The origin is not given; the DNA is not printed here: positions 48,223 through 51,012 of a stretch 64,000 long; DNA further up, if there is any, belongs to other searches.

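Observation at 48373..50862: Novel domain fusion: ArnT-like GT-C glycosyltransferase joined to a calcineurin-like metallophosphoesterase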

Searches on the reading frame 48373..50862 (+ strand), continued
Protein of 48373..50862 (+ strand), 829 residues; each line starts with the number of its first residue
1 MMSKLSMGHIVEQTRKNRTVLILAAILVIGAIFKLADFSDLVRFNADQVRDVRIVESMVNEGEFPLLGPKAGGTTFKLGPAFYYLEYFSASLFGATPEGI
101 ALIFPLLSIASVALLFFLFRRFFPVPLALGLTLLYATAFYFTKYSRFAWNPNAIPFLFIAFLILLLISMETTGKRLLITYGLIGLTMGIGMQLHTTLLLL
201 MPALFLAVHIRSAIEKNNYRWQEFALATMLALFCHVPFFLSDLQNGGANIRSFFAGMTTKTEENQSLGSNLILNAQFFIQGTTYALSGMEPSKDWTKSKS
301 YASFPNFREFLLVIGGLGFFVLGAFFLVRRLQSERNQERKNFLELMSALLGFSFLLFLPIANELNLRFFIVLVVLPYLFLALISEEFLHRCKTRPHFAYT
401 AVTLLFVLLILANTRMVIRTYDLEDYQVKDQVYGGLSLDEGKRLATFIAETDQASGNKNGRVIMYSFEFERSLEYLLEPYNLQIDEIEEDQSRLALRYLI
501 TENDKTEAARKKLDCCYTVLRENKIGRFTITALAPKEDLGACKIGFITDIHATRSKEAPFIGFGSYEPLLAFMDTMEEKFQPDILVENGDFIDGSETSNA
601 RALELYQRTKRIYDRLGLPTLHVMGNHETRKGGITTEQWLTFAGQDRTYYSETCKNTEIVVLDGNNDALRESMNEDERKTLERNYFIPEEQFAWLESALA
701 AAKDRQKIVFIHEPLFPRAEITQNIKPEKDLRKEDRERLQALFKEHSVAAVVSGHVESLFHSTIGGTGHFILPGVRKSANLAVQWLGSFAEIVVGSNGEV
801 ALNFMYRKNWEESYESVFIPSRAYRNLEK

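Call 34: fold_search(model_id=the predicted structure, library=pdb)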
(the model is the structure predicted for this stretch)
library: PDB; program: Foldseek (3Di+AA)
matches with E <= 10: 596; with E <= 0.001: 103
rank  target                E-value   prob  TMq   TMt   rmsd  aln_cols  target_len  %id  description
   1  1qfc                  3.4e-09  1.00  0.26  0.67   5.8       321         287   17  STRUCTURE OF RAT PURPLE ACID PHOSPHATASE (released 2000-04-10)
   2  3d03_A                3.8e-09  1.00  0.24  0.66   7.0       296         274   17  1.9A structure of Glycerophoshphodiesterase (GpdQ) from Enterobacter aerogenes (released 2008-10-14)
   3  2hyo                  5.4e-09  1.00  0.23  0.76   4.7       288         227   16  Crystal structure of Rv0805 N97A mutant (released 2006-12-26)
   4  5ezm                  9.2e-09  1.00  0.35  0.50   9.5       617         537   13  Crystal Structure of ArnT from Cupriavidus metallidurans in the apo state (released 2016-02-17)
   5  2hy1                  1.3e-08  1.00  0.23  0.74   5.3       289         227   17  Crystal structure of Rv0805 (released 2006-12-26)
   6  2hyp                  1.6e-08  1.00  0.23  0.73   5.0       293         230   16  Crystal structure of Rv0805 D66A mutant (released 2006-12-26)
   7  3ib7                  1.9e-08  1.00  0.25  0.65   6.5       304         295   17  Crystal structure of full length Rv0805 (released 2009-09-29)
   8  2zo9_B                2.2e-08  1.00  0.23  0.65   7.1       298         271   18  Malonate-bound structure of the glycerophosphodiesterase from Enterobacter aerogenes (GpdQ) and characterization of th (released 2008-10-07)
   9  5f15                  2.9e-08  1.00  0.35  0.49  11.2       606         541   14  Crystal Structure of ArnT from Cupriavidus metallidurans bound to Undecaprenyl phosphate (released 2016-02-17)
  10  4dsy_A                3.0e-08  1.00  0.23  0.41  16.4       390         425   14  Crystal structure of red kidney bean purple acid phosphatase in complex with Maybridge fragment CC24201 (released 2012-09-19)
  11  2nxf                  3.2e-08  1.00  0.25  0.62   7.0       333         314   17  Crystal Structure of a dimetal phosphatase from Danio rerio LOC 393393 (released 2006-12-12)
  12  2dxl_A                3.3e-08  1.00  0.24  0.67   6.9       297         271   18  Glycerophosphodiesterase from Enterobacter aerogenes (released 2007-05-22)
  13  3zk4_C                7.7e-08  1.00  0.24  0.33  13.6       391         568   14  Structure of purple acid phosphatase PPD1 isolated from yellow lupin (Lupinus luteus) seeds (released 2014-01-29)
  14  1xzw_A                8.4e-08  1.00  0.23  0.41  15.3       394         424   13  Sweet potato purple acid phosphatase/phosphate complex (released 2004-12-14)
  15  3zk4_B                9.1e-08  1.00  0.24  0.34  13.6       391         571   13  Structure of purple acid phosphatase PPD1 isolated from yellow lupin (Lupinus luteus) seeds (released 2014-01-29)
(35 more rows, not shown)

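Call 50: search_protein_representatives(alignment_id=A1)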
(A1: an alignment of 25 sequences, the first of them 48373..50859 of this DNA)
Query: 25 sequences, 813 profile positions. Proteins with E-value up to 0.001 (for the whole library): 18050; up to 1e-10: 4587; up to 1e-30: 589. The best 150 are listed.
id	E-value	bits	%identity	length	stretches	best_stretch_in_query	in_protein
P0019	0.0e+00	1172.8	-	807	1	6-813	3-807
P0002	0.0e+00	1138.5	-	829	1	6-813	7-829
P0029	0.0e+00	1127.3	-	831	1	5-813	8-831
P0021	0.0e+00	1126.2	-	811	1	11-813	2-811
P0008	0.0e+00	1116.4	-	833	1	7-813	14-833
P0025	0.0e+00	1097.3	-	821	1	5-813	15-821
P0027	0.0e+00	1085.5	-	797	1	8-793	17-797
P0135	0.0e+00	1034.6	-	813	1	6-813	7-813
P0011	0.0e+00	1020.3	-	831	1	4-811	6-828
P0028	8.0e-227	771.6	-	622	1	14-611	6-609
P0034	1.9e-201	687.7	-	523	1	10-532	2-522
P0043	2.2e-194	664.3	-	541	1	9-534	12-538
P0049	1.6e-192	658.2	-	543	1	12-535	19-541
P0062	2.5e-191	654.2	-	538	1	4-535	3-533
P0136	3.5e-183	627.3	-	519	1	290-813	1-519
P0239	1.2e-87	311.2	-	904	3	7-535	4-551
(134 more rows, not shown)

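Call 57: search_protein_families(library=pfam, proteins=[P0239], max_evalue=1)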
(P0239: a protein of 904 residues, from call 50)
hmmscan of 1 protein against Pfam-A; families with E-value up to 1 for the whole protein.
P0239 (904 aa): 3 families
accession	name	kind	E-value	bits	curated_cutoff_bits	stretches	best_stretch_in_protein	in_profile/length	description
PF13231.12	PMT_2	-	2.4e-05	25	26.1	1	78-235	4-159/160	Dolichyl-phosphate-mannose-protein mannosyltransferase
PF02366.24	PMT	-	0.0079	16.2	22.7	1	102-209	89-199/245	Dolichyl-phosphate-mannose-protein mannosyltransferase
PF02653.21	BPD_transp_2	-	0.04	13.5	26.8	1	355-452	39-135/269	Branched-chain amino acid transport system / permease component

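Call 74: find_encoding_contigs(protein=P0019, flank=10000, max_places=1)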
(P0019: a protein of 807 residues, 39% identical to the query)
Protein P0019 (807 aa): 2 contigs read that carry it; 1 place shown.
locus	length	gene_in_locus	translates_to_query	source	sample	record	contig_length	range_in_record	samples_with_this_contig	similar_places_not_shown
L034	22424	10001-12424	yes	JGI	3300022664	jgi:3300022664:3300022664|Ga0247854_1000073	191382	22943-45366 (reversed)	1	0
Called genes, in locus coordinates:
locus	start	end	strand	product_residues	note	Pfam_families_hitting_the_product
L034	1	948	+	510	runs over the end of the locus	PF01943:Polysacc_synt, PF13440:Polysacc_synt_3, PF03023:MurJ, PF01554:MatE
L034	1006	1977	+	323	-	PF07602:DUF1565 (weak), PF05048:NosD, PF13229:Beta_helix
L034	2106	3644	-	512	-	-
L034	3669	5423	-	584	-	PF13231:PMT_2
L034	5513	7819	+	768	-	PF02366:PMT, PF13231:PMT_2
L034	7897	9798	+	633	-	PF02366:PMT, PF13231:PMT_2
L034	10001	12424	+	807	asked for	PF13231:PMT_2, PF00149:Metallophos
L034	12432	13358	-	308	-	PF03706:LPG_synthase_TM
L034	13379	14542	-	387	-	PF13439:Glyco_transf_4, PF13579:Glyco_trans_4_4, PF20706:GT4-conflict, PF00534:Glycos_transf_1, PF13692:Glyco_trans_1_4, PF13524:Glyco_trans_1_2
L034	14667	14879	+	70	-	-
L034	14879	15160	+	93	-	-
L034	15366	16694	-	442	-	PF02558:ApbA (weak), PF03721:UDPG_MGDP_dh_N, PF03807:F420_oxidored (faint), PF00984:UDPG_MGDP_dh, PF03720:UDPG_MGDP_dh_C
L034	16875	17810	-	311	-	PF00535:Glycos_transf_2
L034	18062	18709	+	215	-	-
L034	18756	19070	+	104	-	-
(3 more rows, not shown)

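Call 75: find_encoding_contigs(protein=P0008, flank=10000, max_places=1)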
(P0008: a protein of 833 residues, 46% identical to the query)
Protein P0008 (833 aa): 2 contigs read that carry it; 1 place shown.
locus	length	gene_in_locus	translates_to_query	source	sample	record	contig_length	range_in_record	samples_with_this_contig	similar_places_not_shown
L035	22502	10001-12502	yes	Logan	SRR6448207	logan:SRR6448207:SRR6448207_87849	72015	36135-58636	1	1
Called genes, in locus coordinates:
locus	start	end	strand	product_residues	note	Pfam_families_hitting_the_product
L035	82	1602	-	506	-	-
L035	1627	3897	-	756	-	PF07602:DUF1565 (weak), PF22842:Pel9A-like_beta_helix (faint), PF05048:NosD, PF13229:Beta_helix, PF09587:PGA_cap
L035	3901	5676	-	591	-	PF13231:PMT_2, PF11028:TMEM260_N (weak)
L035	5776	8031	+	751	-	PF13231:PMT_2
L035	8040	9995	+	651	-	PF02366:PMT, PF13231:PMT_2 (weak)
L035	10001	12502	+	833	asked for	PF13231:PMT_2, PF00149:Metallophos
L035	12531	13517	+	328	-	PF00149:Metallophos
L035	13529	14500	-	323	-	PF03706:LPG_synthase_TM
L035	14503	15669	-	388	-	PF13439:Glyco_transf_4, PF13579:Glyco_trans_4_4, PF20706:GT4-conflict, PF00534:Glycos_transf_1, PF13692:Glyco_trans_1_4, PF13524:Glyco_trans_1_2 (weak)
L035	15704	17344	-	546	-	PF13231:PMT_2 (weak)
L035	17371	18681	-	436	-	PF03721:UDPG_MGDP_dh_N, PF00984:UDPG_MGDP_dh, PF03720:UDPG_MGDP_dh_C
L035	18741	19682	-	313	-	PF00535:Glycos_transf_2, PF10111:Glyco_tranf_2_2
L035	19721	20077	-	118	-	-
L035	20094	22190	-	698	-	-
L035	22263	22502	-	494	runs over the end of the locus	-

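Call 76: find_encoding_contigs(protein=P0011, flank=10000, max_places=1)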
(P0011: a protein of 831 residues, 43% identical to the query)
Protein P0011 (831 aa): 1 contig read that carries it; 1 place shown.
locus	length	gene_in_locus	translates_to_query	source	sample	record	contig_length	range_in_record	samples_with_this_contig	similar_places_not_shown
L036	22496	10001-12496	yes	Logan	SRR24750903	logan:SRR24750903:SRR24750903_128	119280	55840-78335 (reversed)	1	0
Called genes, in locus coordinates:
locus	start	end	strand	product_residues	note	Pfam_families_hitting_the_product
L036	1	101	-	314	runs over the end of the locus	PF00149:Metallophos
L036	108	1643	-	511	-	-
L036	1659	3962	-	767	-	PF22842:Pel9A-like_beta_helix, PF05048:NosD, PF13229:Beta_helix, PF07602:DUF1565 (weak)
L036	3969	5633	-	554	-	PF13231:PMT_2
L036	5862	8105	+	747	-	PF02366:PMT (weak), PF13231:PMT_2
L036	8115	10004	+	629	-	PF13231:PMT_2, PF02366:PMT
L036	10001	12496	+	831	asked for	PF13231:PMT_2, PF00149:Metallophos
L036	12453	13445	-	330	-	PF03706:LPG_synthase_TM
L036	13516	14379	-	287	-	-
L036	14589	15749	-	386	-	PF13439:Glyco_transf_4, PF13579:Glyco_trans_4_4, PF20706:GT4-conflict, PF00534:Glycos_transf_1, PF13692:Glyco_trans_1_4, PF13524:Glyco_trans_1_2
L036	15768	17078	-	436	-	PF03446:NAD_binding_2 (faint), PF03721:UDPG_MGDP_dh_N, PF03807:F420_oxidored (faint), PF00984:UDPG_MGDP_dh, PF03720:UDPG_MGDP_dh_C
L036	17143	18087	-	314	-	PF00535:Glycos_transf_2, PF10111:Glyco_tranf_2_2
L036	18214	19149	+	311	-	PF01073:3Beta_HSD, PF01370:Epimerase, PF02719:Polysacc_synt_2, PF04321:RmlD_sub_bind, PF05368:NmrA (weak), PF13460:NAD_binding_10, PF16363:GDP_Man_Dehyd, PF07993:NAD_binding_4, +1 more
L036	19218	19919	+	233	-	PF00535:Glycos_transf_2, PF13641:Glyco_tranf_2_3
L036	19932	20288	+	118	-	PF10066:DUF2304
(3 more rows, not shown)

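Call 87: find_encoding_contigs(protein=P0004, flank=5000, max_places=2)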
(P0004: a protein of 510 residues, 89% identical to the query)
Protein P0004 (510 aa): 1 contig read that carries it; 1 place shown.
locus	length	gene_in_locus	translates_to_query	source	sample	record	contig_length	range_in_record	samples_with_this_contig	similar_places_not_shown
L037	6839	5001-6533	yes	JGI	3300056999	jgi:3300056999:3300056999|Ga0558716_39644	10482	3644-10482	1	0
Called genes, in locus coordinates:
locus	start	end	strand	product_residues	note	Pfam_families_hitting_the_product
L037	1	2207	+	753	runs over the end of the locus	PF02366:PMT (weak), PF13231:PMT_2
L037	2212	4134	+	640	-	PF02366:PMT, PF13231:PMT_2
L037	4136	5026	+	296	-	PF13231:PMT_2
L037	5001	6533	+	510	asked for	PF00149:Metallophos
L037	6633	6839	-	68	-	?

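Call 95: find_encoding_contigs(protein=P0062, flank=10000, max_places=1)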
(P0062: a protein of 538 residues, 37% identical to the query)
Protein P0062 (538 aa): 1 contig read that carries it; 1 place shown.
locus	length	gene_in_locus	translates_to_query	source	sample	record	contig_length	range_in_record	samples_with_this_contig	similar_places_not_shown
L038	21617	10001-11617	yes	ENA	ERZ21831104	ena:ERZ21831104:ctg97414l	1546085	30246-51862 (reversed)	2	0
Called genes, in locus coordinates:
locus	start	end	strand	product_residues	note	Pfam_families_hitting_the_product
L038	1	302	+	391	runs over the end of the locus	PF07690:MFS_1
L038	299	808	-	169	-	PF01725:Ham1p_like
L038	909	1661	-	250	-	PF04402:SIMPL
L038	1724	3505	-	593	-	PF13231:PMT_2 (weak)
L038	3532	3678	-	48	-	-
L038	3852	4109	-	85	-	PF00657:Lipase_GDSL, PF13472:Lipase_GDSL_2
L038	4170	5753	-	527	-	-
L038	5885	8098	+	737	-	PF02366:PMT (weak), PF13231:PMT_2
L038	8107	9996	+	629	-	PF02366:PMT, PF13231:PMT_2 (weak)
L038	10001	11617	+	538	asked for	PF13231:PMT_2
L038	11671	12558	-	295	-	-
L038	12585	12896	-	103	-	-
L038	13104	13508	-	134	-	-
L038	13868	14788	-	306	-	PF03706:LPG_synthase_TM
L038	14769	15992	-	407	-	PF13439:Glyco_transf_4, PF13477:Glyco_trans_4_2 (weak), PF13579:Glyco_trans_4_4, PF20706:GT4-conflict, PF00534:Glycos_transf_1, PF13692:Glyco_trans_1_4, PF13524:Glyco_trans_1_2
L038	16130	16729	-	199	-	PF03721:UDPG_MGDP_dh_N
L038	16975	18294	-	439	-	PF03446:NAD_binding_2 (faint), PF03721:UDPG_MGDP_dh_N, PF03807:F420_oxidored (faint), PF00984:UDPG_MGDP_dh, PF03720:UDPG_MGDP_dh_C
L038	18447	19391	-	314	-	PF00535:Glycos_transf_2, PF10111:Glyco_tranf_2_2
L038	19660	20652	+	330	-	PF14257:DUF4349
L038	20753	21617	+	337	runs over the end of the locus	PF01073:3Beta_HSD, PF01370:Epimerase, PF02719:Polysacc_synt_2, PF04321:RmlD_sub_bind, PF07993:NAD_binding_4 (weak), PF16363:GDP_Man_Dehyd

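Call 96: find_encoding_contigs(protein=P0043, flank=10000, max_places=1)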
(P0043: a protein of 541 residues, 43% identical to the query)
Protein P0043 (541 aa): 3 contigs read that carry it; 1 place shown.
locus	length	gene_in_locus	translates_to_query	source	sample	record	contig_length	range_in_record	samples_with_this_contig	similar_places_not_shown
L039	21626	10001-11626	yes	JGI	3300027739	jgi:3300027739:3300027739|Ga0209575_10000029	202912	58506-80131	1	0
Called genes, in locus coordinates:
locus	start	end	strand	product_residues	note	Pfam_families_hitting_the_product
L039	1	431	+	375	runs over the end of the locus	PF00534:Glycos_transf_1, PF13692:Glyco_trans_1_4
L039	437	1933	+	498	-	PF01139:RtcB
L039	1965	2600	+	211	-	PF02223:Thymidylate_kin (faint)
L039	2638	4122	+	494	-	PF01943:Polysacc_synt, PF13440:Polysacc_synt_3, PF03023:MurJ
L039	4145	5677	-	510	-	-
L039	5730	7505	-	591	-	PF13231:PMT_2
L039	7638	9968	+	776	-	PF02366:PMT, PF13231:PMT_2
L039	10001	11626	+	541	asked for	PF13231:PMT_2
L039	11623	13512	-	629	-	PF03706:LPG_synthase_TM, PF00149:Metallophos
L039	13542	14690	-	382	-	PF13439:Glyco_transf_4, PF20706:GT4-conflict, PF00534:Glycos_transf_1, PF13524:Glyco_trans_1_2, PF13692:Glyco_trans_1_4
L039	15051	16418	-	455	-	PF03721:UDPG_MGDP_dh_N, PF00984:UDPG_MGDP_dh, PF03720:UDPG_MGDP_dh_C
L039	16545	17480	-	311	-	PF00535:Glycos_transf_2, PF10111:Glyco_tranf_2_2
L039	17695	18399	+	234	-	-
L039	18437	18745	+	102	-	-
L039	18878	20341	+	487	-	-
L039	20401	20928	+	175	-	-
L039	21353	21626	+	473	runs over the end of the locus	PF00158:Sigma54_activat, PF14532:Sigma54_activ_2, PF07724:AAA_2 (weak), PF07728:AAA_5 (weak), PF25601:AAA_lid_14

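Call 99: list_cluster_members(proteins=[L039:11626-13512:-])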
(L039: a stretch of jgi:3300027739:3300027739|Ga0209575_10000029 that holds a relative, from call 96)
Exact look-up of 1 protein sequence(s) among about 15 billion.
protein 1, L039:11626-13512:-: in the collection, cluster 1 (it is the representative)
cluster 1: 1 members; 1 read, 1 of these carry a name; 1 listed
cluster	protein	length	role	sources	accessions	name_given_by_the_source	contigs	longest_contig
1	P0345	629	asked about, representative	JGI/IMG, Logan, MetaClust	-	\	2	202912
